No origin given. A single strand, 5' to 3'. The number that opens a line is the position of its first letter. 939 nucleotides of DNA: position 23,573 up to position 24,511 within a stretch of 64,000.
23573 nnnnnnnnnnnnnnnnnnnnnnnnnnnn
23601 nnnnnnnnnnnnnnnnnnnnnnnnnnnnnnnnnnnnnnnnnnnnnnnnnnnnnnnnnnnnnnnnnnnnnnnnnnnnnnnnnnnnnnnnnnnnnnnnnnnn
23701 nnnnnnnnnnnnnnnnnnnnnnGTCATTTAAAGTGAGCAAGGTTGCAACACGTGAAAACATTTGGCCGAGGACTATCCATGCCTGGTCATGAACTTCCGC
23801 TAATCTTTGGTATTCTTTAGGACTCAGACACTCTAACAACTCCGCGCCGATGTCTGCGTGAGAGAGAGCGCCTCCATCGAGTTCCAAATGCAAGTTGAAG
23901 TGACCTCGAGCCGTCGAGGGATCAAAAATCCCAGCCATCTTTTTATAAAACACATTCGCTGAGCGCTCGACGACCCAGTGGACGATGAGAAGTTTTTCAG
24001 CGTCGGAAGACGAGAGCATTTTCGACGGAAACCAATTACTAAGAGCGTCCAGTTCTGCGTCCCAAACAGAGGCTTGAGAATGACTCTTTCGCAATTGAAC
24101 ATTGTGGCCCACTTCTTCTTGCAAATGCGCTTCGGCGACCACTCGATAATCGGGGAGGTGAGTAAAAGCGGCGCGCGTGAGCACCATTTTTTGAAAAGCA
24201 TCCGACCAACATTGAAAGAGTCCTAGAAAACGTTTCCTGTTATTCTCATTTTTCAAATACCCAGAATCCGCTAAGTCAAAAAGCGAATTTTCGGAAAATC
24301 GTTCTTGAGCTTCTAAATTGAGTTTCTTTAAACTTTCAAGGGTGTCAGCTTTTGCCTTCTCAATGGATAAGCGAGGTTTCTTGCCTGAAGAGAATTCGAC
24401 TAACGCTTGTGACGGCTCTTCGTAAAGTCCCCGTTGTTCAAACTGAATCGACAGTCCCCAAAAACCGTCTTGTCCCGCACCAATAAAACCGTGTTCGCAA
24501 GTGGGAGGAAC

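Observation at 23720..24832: Unusual domain architecture: N-terminal His-ligand cupin fused to a C-terminal haem-oxygenase-like (HDO) helical domain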

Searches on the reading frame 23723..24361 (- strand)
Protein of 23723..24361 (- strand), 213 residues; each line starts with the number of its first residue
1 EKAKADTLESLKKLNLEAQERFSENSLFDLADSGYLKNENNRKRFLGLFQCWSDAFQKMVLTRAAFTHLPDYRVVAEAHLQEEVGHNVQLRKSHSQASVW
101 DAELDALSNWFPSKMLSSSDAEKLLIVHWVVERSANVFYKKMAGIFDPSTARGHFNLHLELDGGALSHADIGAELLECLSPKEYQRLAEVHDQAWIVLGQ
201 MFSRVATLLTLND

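Call 25: search_solved_structures(query=A2, max_evalue=10, show_alignments=5)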
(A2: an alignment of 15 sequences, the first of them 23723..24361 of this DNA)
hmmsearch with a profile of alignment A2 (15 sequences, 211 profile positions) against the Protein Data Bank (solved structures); distinct sequences matched with E-value up to 10: 1.
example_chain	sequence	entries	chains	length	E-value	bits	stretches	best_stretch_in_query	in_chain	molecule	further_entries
9rxh_B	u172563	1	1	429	0.85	12.4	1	156-208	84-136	Cytochrome P450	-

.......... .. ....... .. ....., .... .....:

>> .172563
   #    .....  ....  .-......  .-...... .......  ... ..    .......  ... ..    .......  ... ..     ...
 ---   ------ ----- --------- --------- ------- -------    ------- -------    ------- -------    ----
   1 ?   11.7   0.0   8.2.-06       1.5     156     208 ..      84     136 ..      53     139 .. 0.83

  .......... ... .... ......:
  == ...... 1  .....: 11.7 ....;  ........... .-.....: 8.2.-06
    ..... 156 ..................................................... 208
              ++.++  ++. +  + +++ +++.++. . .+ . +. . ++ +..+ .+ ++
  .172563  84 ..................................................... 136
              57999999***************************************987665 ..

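Call 31: predict_structure(alignment_id=A2)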
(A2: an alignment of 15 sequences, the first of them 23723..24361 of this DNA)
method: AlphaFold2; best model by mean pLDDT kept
length: 213 residues; sequences in the alignment: 15
mean_pLDDT: 90.3   pTM: 0.88
mean pLDDT of the five models: 90.3, 89.6, 88.2, 87.0, 86.7
residues with pLDDT >= 90: 154; 70-90: 40; 50-70: 18; < 50: 1
segments of 3 or more residues with pLDDT < 50: none
pLDDT, mean of each block of 10 residues (from residue 1): 79 96 97 94 93 97 97 95 88 78 98 98 97 93 78 69 70 92 97 98 97 71
secondary structure, 60 per line:
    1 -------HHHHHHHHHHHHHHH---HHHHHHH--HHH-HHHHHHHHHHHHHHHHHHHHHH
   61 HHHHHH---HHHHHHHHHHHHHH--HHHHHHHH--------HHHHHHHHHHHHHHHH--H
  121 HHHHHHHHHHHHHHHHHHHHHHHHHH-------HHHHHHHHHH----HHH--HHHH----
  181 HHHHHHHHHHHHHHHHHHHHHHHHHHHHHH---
elements in order: H8-22 H26-32 H39-66 H70-83 H86-93 H102-117 H120-146 H154-163 H173-176 H181-210

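Call 33: fold_search(model_id=the predicted structure, library=pdb)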
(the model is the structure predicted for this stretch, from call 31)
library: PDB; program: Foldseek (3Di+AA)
matches with E <= 10: 406; with E <= 0.001: 0
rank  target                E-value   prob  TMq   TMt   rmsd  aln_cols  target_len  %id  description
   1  4wwj_A                6.4e-03  1.00  0.52  0.45   7.4       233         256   12  UndA, an oxygen-activating, non-heme iron dependent desaturase/decarboxylase (released 2014-12-24)
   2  8ji6_A                9.7e-03  1.00  0.68  0.62   4.6       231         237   15  Crystal structure of AetD in complex with L-tryptophan (released 2023-11-15)
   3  8zvh_A                9.7e-03  1.00  0.67  0.62   4.6       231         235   15  Crystal structure of AetD in complex with L-phenylalanine (released 2024-10-02)
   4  3dde_A                1.5e-02  1.00  0.65  0.60   4.7       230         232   12  Crystal structure of a domain of unknown function with a heme oxygenase-like fold (sden_3740) from shewanella denitrif (released 2008-06-24)
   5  1rtw_C                1.5e-02  1.00  0.68  0.70   4.1       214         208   14  X-ray Structure of PF1337, a TenA Homologue from Pyrococcus furiosus. Northeast Structural Genomics Research Consortiu (released 2004-01-13)
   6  4wx0_B                1.5e-02  1.00  0.66  0.57   4.4       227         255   13  UndA complexed with beta-hydroxydodecanoic acid (released 2014-12-24)
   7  8zvg_B                1.6e-02  1.00  0.64  0.59   4.6       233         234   15  Crystal structure of AetD in complex with L-tyrosine (released 2024-10-02)
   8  3mvu                  1.7e-02  1.00  0.65  0.63   4.8       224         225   13  Crystal structure of a TenA family transcription regulator (TM1040_3656) from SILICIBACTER SP. TM1040 at 1.80 A resoluti (released 2010-05-26)
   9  3dde_B                1.7e-02  1.00  0.54  0.50   4.9       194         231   12  Crystal structure of a domain of unknown function with a heme oxygenase-like fold (sden_3740) from shewanella denitrif (released 2008-06-24)
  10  8ji5_A                1.8e-02  1.00  0.61  0.57   7.1       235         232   15  Crystal structure of AetD in complex with 5-bromo-L-tryptophan and two Fe2+ (released 2023-11-15)
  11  8tww_B                1.9e-02  1.00  0.68  0.62   4.6       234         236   16  Crystal structure of nitrile synthase AetD with substrate bound and cofactor fully assembled (released 2024-08-28)
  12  8zvh_B                1.9e-02  1.00  0.62  0.58   4.7       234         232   15  Crystal structure of AetD in complex with L-phenylalanine (released 2024-10-02)
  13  3oql_C                1.9e-02  1.00  0.52  0.46   8.8       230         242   13  Crystal structure of a TenA homolog (PSPTO1738) from Pseudomonas syringae pv. tomato str. DC3000 at 2.54 A resolution (released 2010-10-06)
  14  3oql_B                2.2e-02  1.00  0.52  0.46   9.0       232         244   12  Crystal structure of a TenA homolog (PSPTO1738) from Pseudomonas syringae pv. tomato str. DC3000 at 2.54 A resolution (released 2010-10-06)
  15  1rtw_A                2.3e-02  1.00  0.68  0.70   4.1       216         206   14  X-ray Structure of PF1337, a TenA Homologue from Pyrococcus furiosus. Northeast Structural Genomics Research Consortiu (released 2004-01-13)
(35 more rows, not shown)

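Call 34: search_protein_representatives(alignment_id=A2)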
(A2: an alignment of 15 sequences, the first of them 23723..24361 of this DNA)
Query: 15 sequences, 211 profile positions. Proteins with E-value up to 0.001 (for the whole library): 351; up to 1e-10: 273; up to 1e-30: 180. The best 150 are listed.
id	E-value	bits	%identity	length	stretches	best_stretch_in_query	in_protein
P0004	3.7e-81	288.2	-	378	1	2-210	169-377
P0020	6.1e-81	287.4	-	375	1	8-209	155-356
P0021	6.6e-77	274.3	-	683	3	7-208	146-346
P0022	1.0e-73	263.8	-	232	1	5-209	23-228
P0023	3.5e-69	249.0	-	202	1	8-207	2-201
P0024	1.1e-68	247.4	-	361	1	3-208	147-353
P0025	7.3e-68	244.7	-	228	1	3-210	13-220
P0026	9.9e-68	244.3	-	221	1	4-209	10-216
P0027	1.5e-67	243.7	-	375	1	4-208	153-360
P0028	2.1e-67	243.2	-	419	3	6-207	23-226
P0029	6.2e-67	241.7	-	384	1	6-208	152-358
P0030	1.1e-64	234.3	-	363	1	4-208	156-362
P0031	6.6e-64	231.8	-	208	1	4-208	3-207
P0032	6.9e-63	228.4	-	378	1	5-208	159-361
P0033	1.9e-62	227.0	-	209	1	7-208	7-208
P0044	2.3e-59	216.9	-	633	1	4-210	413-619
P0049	1.2e-58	214.6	-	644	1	3-210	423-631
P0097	2.1e-51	190.9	-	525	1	6-205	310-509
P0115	5.5e-50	186.3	-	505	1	4-209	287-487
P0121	3.1e-49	183.9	-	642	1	8-207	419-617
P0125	8.5e-49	182.4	-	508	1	8-208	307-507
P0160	1.0e-42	162.5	-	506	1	7-207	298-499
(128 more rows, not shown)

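Call 35: search_protein_families(library=pfam, proteins=[P0021, P0044, P0049, P0121, P0097, P0115, P0125, P0160, P0028, P0022], max_evalue=0.01)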
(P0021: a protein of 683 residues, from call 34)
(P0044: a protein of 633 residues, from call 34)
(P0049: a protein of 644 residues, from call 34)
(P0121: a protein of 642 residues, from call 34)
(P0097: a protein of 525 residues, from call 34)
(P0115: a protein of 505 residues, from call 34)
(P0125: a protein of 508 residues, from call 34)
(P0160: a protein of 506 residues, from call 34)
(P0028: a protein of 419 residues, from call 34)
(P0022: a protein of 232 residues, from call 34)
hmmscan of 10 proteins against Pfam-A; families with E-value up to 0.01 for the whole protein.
P0021 (683 aa): 4 families
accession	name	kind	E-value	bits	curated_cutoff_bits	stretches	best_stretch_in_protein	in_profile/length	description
PF07883.17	Cupin_2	-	1.8e-12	47.2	27.2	2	417-471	2-57/70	Cupin domain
PF02311.25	AraC_binding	-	4.2e-09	36.7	21.1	1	426-490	16-82/135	AraC-like ligand binding domain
PF12852.13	Cupin_6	-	3.4e-06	27.4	26.7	1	66-131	22-88/183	Cupin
PF00190.28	Cupin_1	-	0.00026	21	22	0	413-468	33-97/151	Cupin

P0044 (633 aa): 2 families
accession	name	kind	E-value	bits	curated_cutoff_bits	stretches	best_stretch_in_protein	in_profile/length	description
PF17885.6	Smoa_sbd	-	2.7e-37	127.7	25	1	147-253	1-108/108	Styrene monooxygenase A putative substrate binding domain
PF14518.11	Haem_oxygenas_2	-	0.0034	17.7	28.9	1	513-603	77-172/177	Iron-containing redox enzyme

P0049 (644 aa): 6 families
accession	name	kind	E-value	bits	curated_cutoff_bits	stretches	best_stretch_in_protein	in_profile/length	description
PF17885.6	Smoa_sbd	-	1.9e-31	108.9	25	1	146-252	1-108/108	Styrene monooxygenase A putative substrate binding domain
PF14518.11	Haem_oxygenas_2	-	0.00016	21.9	28.9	1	523-604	75-161/177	Iron-containing redox enzyme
PF01266.30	DAO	-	0.001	19.1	27.9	0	3-33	1-31/353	FAD dependent oxidoreductase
PF03446.21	NAD_binding_2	-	0.0015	19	21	0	3-34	1-32/161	NAD binding domain of 6-phosphogluconate dehydrogenase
PF03807.23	F420_oxidored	-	0.0027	18.7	21.6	0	3-38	1-37/94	NADP oxidoreductase coenzyme F420-dependent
PF07992.20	Pyr_redox_2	-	0.0037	17.2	26.1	1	3-91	2-58/291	Pyridine nucleotide-disulphide oxidoreductase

P0121 (642 aa): 9 families
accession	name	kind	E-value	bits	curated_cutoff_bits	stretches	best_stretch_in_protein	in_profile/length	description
PF17885.6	Smoa_sbd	-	2.4e-27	95.7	25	1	149-255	1-108/108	Styrene monooxygenase A putative substrate binding domain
PF01494.25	FAD_binding_3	-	2.6e-05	24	22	0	3-36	3-36/349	FAD binding domain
PF01266.30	DAO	-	0.00013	22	27.9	1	3-41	1-40/353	FAD dependent oxidoreductase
PF07992.20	Pyr_redox_2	-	0.00015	21.7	26.1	1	3-149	2-108/291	Pyridine nucleotide-disulphide oxidoreductase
PF13450.12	NAD_binding_8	-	0.00051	20.7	21.9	1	6-33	1-28/68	NAD(P)-binding Rossmann-like domain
PF00890.30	FAD_binding_2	-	0.0035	17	20.4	1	4-35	2-33/414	FAD binding domain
PF03486.20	HI0933_like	-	0.0036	17.2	50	1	3-33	2-32/244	HI0933-like protein Rossmann domain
PF03807.23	F420_oxidored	-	0.0037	18.3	21.6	0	3-39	1-38/94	NADP oxidoreductase coenzyme F420-dependent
PF02558.23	ApbA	-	0.007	16.4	22.2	0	4-45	1-43/150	Ketopantoate reductase PanE/ApbA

P0097 (525 aa): 6 families
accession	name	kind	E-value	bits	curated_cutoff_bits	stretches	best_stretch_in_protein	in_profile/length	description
PF07883.17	Cupin_2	-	2.7e-12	46.6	27.2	2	78-131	3-57/70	Cupin domain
PF00190.28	Cupin_1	-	2.2e-09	37.5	22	2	71-130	31-99/151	Cupin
PF14518.11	Haem_oxygenas_2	-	9.9e-09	35.7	28.9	1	378-499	32-173/177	Iron-containing redox enzyme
PF02311.25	AraC_binding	-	4.8e-06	26.8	21.1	1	227-275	10-62/135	AraC-like ligand binding domain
PF12973.13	Cupin_7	-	1.2e-05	25.5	27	1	72-130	32-87/105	ChrR Cupin-like domain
PF12852.13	Cupin_6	-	0.0016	18.7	26.7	0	235-275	31-75/183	Cupin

P0115 (505 aa): 4 families
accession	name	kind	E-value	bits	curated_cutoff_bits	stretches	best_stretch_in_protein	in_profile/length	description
PF07883.17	Cupin_2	-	7.3e-16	58.1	27.2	2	35-87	3-56/70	Cupin domain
PF12973.13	Cupin_7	-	5.6e-08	33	27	1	178-231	36-86/105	ChrR Cupin-like domain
PF00190.28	Cupin_1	-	7.9e-08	32.4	22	0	169-235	27-102/151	Cupin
PF02311.25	AraC_binding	-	3e-06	27.4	21.1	0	39-135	12-116/135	AraC-like ligand binding domain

P0125 (508 aa): 7 families
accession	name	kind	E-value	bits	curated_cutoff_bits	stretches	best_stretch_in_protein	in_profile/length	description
PF07883.17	Cupin_2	-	2.7e-15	56.3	27.2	2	212-269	2-60/70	Cupin domain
PF00190.28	Cupin_1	-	4.6e-09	36.4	22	1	209-278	34-113/151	Cupin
PF12973.13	Cupin_7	-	3.5e-07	30.4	27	1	211-266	36-88/105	ChrR Cupin-like domain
PF02311.25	AraC_binding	-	6.6e-07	29.6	21.1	1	79-165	18-105/135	AraC-like ligand binding domain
PF08007.18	JmjC_2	-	9.2e-05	22.4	22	0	249-282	90-121/127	JmjC domain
PF03079.20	ARD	-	0.00023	21.8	27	0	221-276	85-146/157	ARD/ARD' family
PF01050.24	MannoseP_isomer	-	0.0022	18.6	23.6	0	215-279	35-101/116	Mannose-6-phosphate isomerase C-terminal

P0160 (506 aa): 5 families
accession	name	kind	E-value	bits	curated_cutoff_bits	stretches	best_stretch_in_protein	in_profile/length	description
PF07883.17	Cupin_2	-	4.8e-16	58.7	27.2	2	66-125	2-62/70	Cupin domain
PF02311.25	AraC_binding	-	3.5e-09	37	21.1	1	222-268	19-65/135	AraC-like ligand binding domain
PF12973.13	Cupin_7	-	1.3e-06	28.6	27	1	208-263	35-86/105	ChrR Cupin-like domain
PF00190.28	Cupin_1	-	2e-05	24.6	22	0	63-138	34-119/151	Cupin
PF01050.24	MannoseP_isomer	-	0.00066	20.3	23.6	0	74-127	42-95/116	Mannose-6-phosphate isomerase C-terminal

P0028 (419 aa): 1 family
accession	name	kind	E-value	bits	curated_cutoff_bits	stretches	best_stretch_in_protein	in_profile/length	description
PF14518.11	Haem_oxygenas_2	-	2.3e-05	24.7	28.9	1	151-216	110-175/177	Iron-containing redox enzyme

P0022 (232 aa): 0 families

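Call 68: search_solved_structures(query=A4, max_evalue=10, show_alignments=5)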
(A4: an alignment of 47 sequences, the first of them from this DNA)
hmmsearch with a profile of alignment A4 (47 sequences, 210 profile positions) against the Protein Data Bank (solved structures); distinct sequences matched with E-value up to 10: 0.
